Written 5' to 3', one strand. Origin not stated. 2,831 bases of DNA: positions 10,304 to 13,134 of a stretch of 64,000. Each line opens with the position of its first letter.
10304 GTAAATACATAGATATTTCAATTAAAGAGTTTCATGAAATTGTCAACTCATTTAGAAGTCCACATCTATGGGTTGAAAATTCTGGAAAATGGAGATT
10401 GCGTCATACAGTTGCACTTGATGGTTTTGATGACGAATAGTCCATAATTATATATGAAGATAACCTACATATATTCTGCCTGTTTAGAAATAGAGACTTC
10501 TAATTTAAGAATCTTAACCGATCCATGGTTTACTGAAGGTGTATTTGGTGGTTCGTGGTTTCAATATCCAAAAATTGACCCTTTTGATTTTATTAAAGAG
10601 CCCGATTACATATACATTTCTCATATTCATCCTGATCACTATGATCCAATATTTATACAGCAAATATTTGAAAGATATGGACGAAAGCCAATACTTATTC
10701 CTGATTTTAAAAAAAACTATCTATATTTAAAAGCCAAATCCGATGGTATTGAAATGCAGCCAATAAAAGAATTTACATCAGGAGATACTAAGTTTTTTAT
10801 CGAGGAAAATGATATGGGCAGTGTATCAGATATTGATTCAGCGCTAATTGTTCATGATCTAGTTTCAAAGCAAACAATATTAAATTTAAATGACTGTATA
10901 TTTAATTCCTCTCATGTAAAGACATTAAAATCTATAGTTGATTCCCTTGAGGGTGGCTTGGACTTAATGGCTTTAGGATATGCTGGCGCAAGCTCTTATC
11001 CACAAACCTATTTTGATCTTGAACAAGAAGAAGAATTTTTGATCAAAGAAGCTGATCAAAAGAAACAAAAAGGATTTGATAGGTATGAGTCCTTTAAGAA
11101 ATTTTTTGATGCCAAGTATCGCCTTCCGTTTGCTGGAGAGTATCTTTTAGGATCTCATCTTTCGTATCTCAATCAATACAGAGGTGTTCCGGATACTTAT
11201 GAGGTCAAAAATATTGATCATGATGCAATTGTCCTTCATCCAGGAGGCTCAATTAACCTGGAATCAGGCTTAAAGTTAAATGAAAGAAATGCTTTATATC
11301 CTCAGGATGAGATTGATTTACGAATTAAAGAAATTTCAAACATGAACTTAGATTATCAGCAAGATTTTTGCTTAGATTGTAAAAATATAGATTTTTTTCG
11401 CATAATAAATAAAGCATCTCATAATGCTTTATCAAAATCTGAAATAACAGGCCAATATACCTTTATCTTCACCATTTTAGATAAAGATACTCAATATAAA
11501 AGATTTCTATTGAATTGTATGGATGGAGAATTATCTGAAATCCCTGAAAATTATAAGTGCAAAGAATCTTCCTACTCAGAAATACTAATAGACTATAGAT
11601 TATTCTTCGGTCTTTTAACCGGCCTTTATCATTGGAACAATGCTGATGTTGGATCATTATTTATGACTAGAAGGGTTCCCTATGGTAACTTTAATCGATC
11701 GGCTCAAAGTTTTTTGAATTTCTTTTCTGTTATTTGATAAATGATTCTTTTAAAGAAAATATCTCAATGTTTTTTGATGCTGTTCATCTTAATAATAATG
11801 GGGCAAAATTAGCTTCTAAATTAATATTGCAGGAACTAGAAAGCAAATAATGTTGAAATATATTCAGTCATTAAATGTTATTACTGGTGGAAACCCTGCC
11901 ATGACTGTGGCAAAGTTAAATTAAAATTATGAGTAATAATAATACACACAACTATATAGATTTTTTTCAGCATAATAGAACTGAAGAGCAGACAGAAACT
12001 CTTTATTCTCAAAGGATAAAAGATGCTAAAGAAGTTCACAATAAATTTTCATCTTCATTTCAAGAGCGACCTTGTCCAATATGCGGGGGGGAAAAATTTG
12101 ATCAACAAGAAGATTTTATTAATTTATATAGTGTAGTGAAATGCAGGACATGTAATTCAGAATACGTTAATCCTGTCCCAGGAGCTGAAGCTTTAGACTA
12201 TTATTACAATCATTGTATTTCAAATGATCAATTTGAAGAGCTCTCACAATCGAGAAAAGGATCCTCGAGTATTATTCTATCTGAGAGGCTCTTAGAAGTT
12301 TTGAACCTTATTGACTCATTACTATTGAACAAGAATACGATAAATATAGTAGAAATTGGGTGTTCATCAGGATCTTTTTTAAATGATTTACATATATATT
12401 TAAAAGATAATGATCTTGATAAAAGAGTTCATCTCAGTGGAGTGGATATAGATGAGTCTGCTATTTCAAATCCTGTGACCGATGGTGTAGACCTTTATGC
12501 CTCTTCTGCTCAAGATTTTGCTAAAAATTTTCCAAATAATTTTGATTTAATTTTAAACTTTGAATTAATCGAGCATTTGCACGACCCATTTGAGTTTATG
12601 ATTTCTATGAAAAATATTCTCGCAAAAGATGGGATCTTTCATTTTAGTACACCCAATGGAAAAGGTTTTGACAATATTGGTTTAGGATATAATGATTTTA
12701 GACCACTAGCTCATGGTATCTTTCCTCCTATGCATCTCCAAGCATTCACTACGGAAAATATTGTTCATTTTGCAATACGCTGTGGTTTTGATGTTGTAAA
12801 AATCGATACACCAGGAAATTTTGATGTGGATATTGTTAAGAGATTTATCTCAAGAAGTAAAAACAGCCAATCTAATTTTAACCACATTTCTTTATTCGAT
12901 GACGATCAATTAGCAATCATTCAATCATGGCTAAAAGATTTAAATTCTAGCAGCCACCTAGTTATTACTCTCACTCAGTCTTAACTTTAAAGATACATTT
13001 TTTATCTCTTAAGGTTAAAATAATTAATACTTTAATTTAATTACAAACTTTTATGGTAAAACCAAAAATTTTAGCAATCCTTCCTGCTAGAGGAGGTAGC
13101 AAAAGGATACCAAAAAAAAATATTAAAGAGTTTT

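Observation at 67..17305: Glycosyltransferase-free tailoring island around a pseudaminic-acid-type CMP-sugar core: candidate undescribed surface-glycan modification system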

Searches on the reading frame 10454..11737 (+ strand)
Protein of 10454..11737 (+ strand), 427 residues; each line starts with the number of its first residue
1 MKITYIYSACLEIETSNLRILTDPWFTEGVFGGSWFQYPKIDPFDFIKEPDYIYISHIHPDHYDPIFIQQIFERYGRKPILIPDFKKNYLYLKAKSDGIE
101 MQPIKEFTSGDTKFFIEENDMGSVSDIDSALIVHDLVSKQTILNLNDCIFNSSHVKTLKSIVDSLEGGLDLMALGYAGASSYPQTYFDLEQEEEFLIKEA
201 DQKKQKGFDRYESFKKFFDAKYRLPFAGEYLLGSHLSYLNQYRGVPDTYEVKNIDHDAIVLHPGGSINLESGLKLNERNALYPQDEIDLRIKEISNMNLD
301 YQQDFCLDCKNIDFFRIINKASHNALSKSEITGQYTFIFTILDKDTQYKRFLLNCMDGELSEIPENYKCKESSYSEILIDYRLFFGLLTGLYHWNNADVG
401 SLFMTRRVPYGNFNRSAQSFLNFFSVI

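Call 4: search_protein_families(library=pfam, proteins=[window:10454-11737:+], max_evalue=0.01)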
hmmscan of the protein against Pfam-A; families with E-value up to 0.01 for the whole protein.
window:10454-11737:+ (427 aa): 2 families
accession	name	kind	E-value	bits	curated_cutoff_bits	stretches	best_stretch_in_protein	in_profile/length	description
PF13483.12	Lactamase_B_3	-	5.5e-08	33.4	24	1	2-70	1-57/160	Beta-lactamase superfamily domain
PF12706.13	Lactamase_B_2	-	0.0061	16.6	27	1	19-70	2-52/200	Beta-lactamase superfamily domain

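Call 6: search_protein_families(library=ncbifam, proteins=[window:10454-11737:+], max_evalue=0.001)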
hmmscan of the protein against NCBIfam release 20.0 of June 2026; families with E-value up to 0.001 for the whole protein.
window:10454-11737:+ (427 aa): 1 family
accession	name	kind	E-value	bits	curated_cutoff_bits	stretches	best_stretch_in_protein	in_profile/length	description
NF001911.0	PRK00685.1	equivalog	4.8e-05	22.9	144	1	1-63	1-54/228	metal-dependent hydrolase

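Call 28: find_homologous_proteins(query=window:10454-11737:+, max_evalue=0.001)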
Query window:10454-11737:+ (427 aa): 868 proteins with E <= 0.001 among 5587 candidates; the best 120 are listed.
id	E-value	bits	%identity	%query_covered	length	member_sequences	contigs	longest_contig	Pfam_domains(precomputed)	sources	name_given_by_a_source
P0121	1.1e-262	889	89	100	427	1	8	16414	PF13483.13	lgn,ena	-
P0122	1.1e-243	827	82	100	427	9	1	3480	PF13483.13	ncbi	-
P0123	7.6e-186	636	64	100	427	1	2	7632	PF13483.13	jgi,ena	-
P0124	2.9e-176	604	60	100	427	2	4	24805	PF13483.13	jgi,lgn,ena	-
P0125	1.5e-174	599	59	100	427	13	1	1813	PF13483.13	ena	-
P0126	3.1e-169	581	59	100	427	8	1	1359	PF13483.13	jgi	jgi:UDP-MurNAc hydroxylase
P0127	2.3e-168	578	58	100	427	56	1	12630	PF13483.13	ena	-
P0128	3.1e-168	578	57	100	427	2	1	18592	PF13483.13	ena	-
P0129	1.6e-161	556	58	100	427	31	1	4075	PF13483.13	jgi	-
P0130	2.4e-159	549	57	100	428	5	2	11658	PF13483.13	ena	-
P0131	1.7e-158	546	56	100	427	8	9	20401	PF13483.13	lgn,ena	-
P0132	3.1e-158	545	55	100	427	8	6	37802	PF13483.13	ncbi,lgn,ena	-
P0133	3.6e-158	545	57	100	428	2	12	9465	PF13483.13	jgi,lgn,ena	-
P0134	3.9e-156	538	55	100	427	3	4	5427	PF13483.13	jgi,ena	-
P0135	2.0e-154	533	54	100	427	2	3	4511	PF13483.13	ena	-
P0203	2.5e-120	420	50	100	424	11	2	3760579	PF13483.13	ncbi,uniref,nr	ncbi:MBL fold metallo-hydrolase [Pseudoalteromonas gelatinilytica]|uniref:MBL fold metallo-hydrolase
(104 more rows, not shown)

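Call 30: search_solved_structures(query=window:10454-11734:+, max_evalue=1)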
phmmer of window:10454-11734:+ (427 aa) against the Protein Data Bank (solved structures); distinct sequences matched with E-value up to 1: 4.
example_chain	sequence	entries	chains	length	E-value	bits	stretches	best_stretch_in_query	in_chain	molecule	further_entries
8a90_A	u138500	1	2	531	0.0093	17.9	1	2-84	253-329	Non-heme diiron monooxygenase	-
3adr_A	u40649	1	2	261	0.24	13.2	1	41-99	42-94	Putative uncharacterized protein ST1585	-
4qn9_A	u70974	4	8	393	0.49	12.3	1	2-78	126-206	N-acyl-phosphatidylethanolamine-hydrolyzing phospholipase D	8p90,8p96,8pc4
6hrg_A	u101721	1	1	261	0.86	11.5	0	2-78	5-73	UPF0173 metal-dependent hydrolase Igni_1254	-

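Call 44: find_encoding_contigs(protein=P0203, flank=10000, max_places=2)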
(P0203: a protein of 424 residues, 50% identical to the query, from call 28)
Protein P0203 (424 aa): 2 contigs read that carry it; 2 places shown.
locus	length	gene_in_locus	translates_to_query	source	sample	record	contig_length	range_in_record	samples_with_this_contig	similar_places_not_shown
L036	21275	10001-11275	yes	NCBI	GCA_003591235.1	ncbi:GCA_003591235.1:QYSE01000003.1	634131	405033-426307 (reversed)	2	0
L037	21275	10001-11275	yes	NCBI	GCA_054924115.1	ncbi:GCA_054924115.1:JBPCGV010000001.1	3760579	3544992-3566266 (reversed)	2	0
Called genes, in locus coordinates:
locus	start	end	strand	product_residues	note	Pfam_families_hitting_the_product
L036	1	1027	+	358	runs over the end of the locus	PF03102:NeuB, PF08666:SAF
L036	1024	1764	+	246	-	PF02348:CTP_transf_3, PF12804:NTP_transf_3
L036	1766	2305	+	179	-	PF13302:Acetyltransf_3, PF13420:Acetyltransf_4, PF13523:Acetyltransf_8, PF00583:Acetyltransf_1 (weak)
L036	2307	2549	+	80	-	-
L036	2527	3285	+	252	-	PF23441:SDR, PF00106:adh_short, PF08659:KR, PF13561:adh_short_C2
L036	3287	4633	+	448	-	PF00501:AMP-binding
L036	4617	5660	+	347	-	PF04443:LuxE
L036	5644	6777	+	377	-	PF05893:LuxC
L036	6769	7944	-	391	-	PF01041:DegT_DnrJ_EryC1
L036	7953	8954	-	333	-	PF00106:adh_short (weak), PF01073:3Beta_HSD, PF01370:Epimerase, PF02719:Polysacc_synt_2, PF04321:RmlD_sub_bind, PF05368:NmrA, PF13460:NAD_binding_10, PF16363:GDP_Man_Dehyd, +2 more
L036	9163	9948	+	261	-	PF00669:Flagellin_N, PF00700:Flagellin_C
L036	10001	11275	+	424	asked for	PF13483:Lactamase_B_3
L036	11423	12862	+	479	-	PF06490:FleQ, PF00158:Sigma54_activat, PF14532:Sigma54_activ_2, PF07728:AAA_5 (weak), PF25601:AAA_lid_14, PF02954:HTH_8, PF18024:HTH_50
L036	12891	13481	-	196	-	PF03352:Adenine_glyco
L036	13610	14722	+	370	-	PF00512:HisKA, PF02518:HATPase_c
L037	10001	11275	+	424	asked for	PF13483:Lactamase_B_3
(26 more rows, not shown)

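Call 48: predict_structure(alignment_id=A3)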
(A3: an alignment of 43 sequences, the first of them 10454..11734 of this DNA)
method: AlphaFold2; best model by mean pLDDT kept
length: 427 residues; sequences in the alignment: 43
mean_pLDDT: 95.4   pTM: 0.92
mean pLDDT of the five models: 95.4, 95.2, 94.9, 94.6, 93.7
residues with pLDDT >= 90: 395; 70-90: 32; 50-70: 0; < 50: 0
segments of 3 or more residues with pLDDT < 50: none
pLDDT, mean of each block of 10 residues (from residue 1): 96 98 96 95 97 96 97 98 94 96 97 96 87 98 95 96 96 91 93 95 96 97 91 96 94 97 98 98 96 97 94 97 95 95 95 96 96 96 98 96 94 89 94
secondary structure, 60 per line:
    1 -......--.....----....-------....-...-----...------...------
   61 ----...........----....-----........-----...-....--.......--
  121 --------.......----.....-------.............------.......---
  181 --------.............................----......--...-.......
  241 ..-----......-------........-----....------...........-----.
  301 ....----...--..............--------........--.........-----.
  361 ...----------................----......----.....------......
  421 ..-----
elements in order: E2-7 E10-14 E19-22 H30-33 E35-37 E52-54 H65-75 E80-83 H89-96 E102-104 E106-109 E112-118 E129-135 E140-144 H152-164 E171-177 H189-217 E222-227 E230-232 H234-242 H248-253 E261-268 E274-277 H284-294 H300-304 H314-327 E336-343 E346-354 E360-363 E374-380 H381-389 H394-399 E404-408 H415-422

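Call 51: fold_search(model_id=the predicted structure, library=pdb)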
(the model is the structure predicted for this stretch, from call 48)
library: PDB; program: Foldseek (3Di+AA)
matches with E <= 10: 838; with E <= 0.001: 53
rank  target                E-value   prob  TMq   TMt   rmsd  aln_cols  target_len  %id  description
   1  5kil                  1.6e-09  1.00  0.36  0.31   6.8       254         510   13  CmlA beta-hydroxylase E377D mutant (released 2017-04-26)
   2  4qn9_B                3.5e-09  1.00  0.42  0.54   6.2       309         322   16  Structure of human NAPE-PLD (released 2015-06-17)
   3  7e3v_A                1.3e-08  1.00  0.40  0.70   5.1       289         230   14  Metallo beta-lactamase fold protein (cAMP free) (released 2022-02-23)
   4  6brm_F                1.4e-08  1.00  0.40  0.62   7.5       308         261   15  The crystal structure of isothiocyanate hydrolase from Delia radicum gut bacteria (released 2018-01-31)
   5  8p90_B                1.4e-08  1.00  0.40  0.50   6.7       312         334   15  TARGET COMPLEX 2 (released 2024-06-26)
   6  7e3w_D                1.9e-08  1.00  0.40  0.69   5.3       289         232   13  Metallo beta-lactamase fold protein (cAMP bound) (released 2022-02-23)
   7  6brm_D                1.9e-08  1.00  0.41  0.63   7.8       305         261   15  The crystal structure of isothiocyanate hydrolase from Delia radicum gut bacteria (released 2018-01-31)
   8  6brm_A                3.3e-08  1.00  0.43  0.67   6.2       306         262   15  The crystal structure of isothiocyanate hydrolase from Delia radicum gut bacteria (released 2018-01-31)
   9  3rpc_A                3.9e-08  1.00  0.43  0.67   5.5       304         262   14  The crystal structure of a possible metal-dependent hydrolase from Veillonella parvula DSM 2008 (released 2011-05-11)
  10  4jo0                  4.2e-08  1.00  0.39  0.33   7.4       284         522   14  Crystal Structure of CmlA, a diiron beta-hydroxylase from Streptomyces venezuelae (released 2013-09-11)
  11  6brm_B                4.4e-08  1.00  0.39  0.60   8.2       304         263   15  The crystal structure of isothiocyanate hydrolase from Delia radicum gut bacteria (released 2018-01-31)
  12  7e3w_E                6.3e-08  1.00  0.40  0.69   5.8       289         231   14  Metallo beta-lactamase fold protein (cAMP bound) (released 2022-02-23)
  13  6brm_H                8.5e-08  1.00  0.43  0.69   5.0       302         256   15  The crystal structure of isothiocyanate hydrolase from Delia radicum gut bacteria (released 2018-01-31)
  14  8p90_A                9.6e-08  1.00  0.41  0.51   6.1       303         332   16  TARGET COMPLEX 2 (released 2024-06-26)
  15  2wyl_A                1.9e-07  1.00  0.39  0.54   7.8       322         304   11  Apo structure of a metallo-b-lactamase (released 2010-04-14)
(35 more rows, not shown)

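Call 53: find_encoding_contigs(protein=P0132, flank=10000, max_places=2)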
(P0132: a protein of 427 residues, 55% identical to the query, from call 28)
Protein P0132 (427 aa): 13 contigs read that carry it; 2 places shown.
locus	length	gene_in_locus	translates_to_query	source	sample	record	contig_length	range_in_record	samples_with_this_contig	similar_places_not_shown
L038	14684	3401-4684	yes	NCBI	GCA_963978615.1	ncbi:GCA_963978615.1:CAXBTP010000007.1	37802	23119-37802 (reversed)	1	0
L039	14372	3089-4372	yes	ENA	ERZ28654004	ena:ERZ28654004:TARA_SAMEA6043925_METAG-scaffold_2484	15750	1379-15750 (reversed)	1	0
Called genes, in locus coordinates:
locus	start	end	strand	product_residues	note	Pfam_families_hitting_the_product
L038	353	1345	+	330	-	PF01070:FMN_dh, PF00478:IMPDH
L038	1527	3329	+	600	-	PF13414:TPR_11, PF13424:TPR_12, PF00515:TPR_1, PF13414:TPR_11, PF13431:TPR_17, PF14559:TPR_19, PF13424:TPR_12, PF13424:TPR_12, +34 more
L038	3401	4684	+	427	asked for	PF13483:Lactamase_B_3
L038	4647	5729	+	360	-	-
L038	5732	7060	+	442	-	PF00551:Formyl_trans_N (weak)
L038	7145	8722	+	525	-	PF02348:CTP_transf_3, PF00248:Aldo_ket_red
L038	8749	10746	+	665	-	PF02348:CTP_transf_3, PF00202:Aminotran_3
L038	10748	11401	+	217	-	PF00881:Nitroreductase, PF14512:TM1586_NiRdase (faint)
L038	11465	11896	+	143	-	PF00383:dCMP_cyt_deam_1, PF14437:MafB19-deam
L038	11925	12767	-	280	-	PF03372:Exo_endo_phos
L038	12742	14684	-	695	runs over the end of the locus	PF17804:TSP_NTD, PF00595:PDZ, PF03572:Peptidase_S41, PF11818:DUF3340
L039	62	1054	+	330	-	PF01070:FMN_dh, PF00478:IMPDH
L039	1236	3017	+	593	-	-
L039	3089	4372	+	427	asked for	PF13483:Lactamase_B_3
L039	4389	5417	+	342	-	-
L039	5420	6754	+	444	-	-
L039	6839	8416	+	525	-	PF02348:CTP_transf_3, PF00248:Aldo_ket_red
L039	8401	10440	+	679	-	PF02348:CTP_transf_3, PF00202:Aminotran_3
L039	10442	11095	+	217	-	PF00881:Nitroreductase, PF14512:TM1586_NiRdase (faint)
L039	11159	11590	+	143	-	PF00383:dCMP_cyt_deam_1, PF14437:MafB19-deam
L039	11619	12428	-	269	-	PF03372:Exo_endo_phos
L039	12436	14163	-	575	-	PF17804:TSP_NTD, PF00595:PDZ, PF17820:PDZ_6 (faint), PF03572:Peptidase_S41, PF11818:DUF3340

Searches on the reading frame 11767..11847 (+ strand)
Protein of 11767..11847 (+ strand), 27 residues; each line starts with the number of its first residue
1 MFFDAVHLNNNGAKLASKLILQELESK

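Call 50: search_protein_families(library=pfam, proteins=[window:11767-11847:+], max_evalue=0.01)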
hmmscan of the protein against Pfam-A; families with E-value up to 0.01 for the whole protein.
seq(27 aa): 0 families

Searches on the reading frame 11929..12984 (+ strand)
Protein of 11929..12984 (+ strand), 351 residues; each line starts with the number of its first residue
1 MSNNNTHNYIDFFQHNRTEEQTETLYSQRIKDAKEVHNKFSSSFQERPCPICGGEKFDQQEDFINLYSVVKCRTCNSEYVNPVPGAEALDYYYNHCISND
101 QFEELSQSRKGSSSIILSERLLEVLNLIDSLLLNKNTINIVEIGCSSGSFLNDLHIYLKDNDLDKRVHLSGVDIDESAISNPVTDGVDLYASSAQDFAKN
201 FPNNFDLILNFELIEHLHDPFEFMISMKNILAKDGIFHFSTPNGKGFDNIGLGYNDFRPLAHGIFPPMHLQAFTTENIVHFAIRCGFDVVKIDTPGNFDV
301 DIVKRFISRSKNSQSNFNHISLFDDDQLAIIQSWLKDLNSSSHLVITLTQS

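Call 4: search_protein_families(library=pfam, proteins=[window:11929-12984:+], max_evalue=0.01)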
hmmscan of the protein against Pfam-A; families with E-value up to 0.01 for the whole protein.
window:11929-12984:+ (351 aa): 8 families
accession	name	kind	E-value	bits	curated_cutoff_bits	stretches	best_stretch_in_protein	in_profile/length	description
PF13489.12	Methyltransf_23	-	2.4e-13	50.6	27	1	126-291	11-163/164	Methyltransferase domain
PF08242.18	Methyltransf_12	-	6e-08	33.8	30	1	141-237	1-98/98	Methyltransferase domain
PF13847.12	Methyltransf_31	-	1.2e-07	32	27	1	137-243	4-113/145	Methyltransferase domain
PF08241.18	Methyltransf_11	-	5.6e-07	30.5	21.2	1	142-238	2-94/95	Methyltransferase domain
PF13649.12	Methyltransf_25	-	0.0014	19.8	27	1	140-235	1-97/97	Methyltransferase domain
PF14354.12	Lar_restr_allev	-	0.0024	18.5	28.6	1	48-77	5-33/58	Restriction alleviation protein Lar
PF05401.17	NodS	-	0.0061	16.9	24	0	132-242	39-147/201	Nodulation protein S (NodS)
PF07021.18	MetW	-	0.0096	16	21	0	136-230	13-101/193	Methionine biosynthesis protein MetW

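Call 6: search_protein_families(library=ncbifam, proteins=[window:11929-12984:+], max_evalue=0.001)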
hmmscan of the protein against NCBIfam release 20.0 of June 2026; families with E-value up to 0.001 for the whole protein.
window:11929-12984:+ (351 aa): 4 families
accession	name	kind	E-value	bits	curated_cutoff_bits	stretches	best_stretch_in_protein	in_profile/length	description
TIGR01983.1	UbiG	equivalog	5.1e-07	29.2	102.95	1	137-243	50-155/228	bifunctional 2-polyprenyl-6-hydroxyphenol methylase/3-demethylubiquinol 3-O-methyltransferase UbiG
NF004851.0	PRK06202.1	equivalog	0.00014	21.4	243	1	132-220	56-145/237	hypothetical protein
TIGR03655.1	anti_R_Lar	subfamily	0.00035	20.8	39.6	1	48-79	3-38/55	Lar family restriction alleviation protein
NF047912.1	ECs_2282_CxxC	subfamily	0.00043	20.1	37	1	49-79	5-37/60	ECs_2282 family putative zinc-binding protein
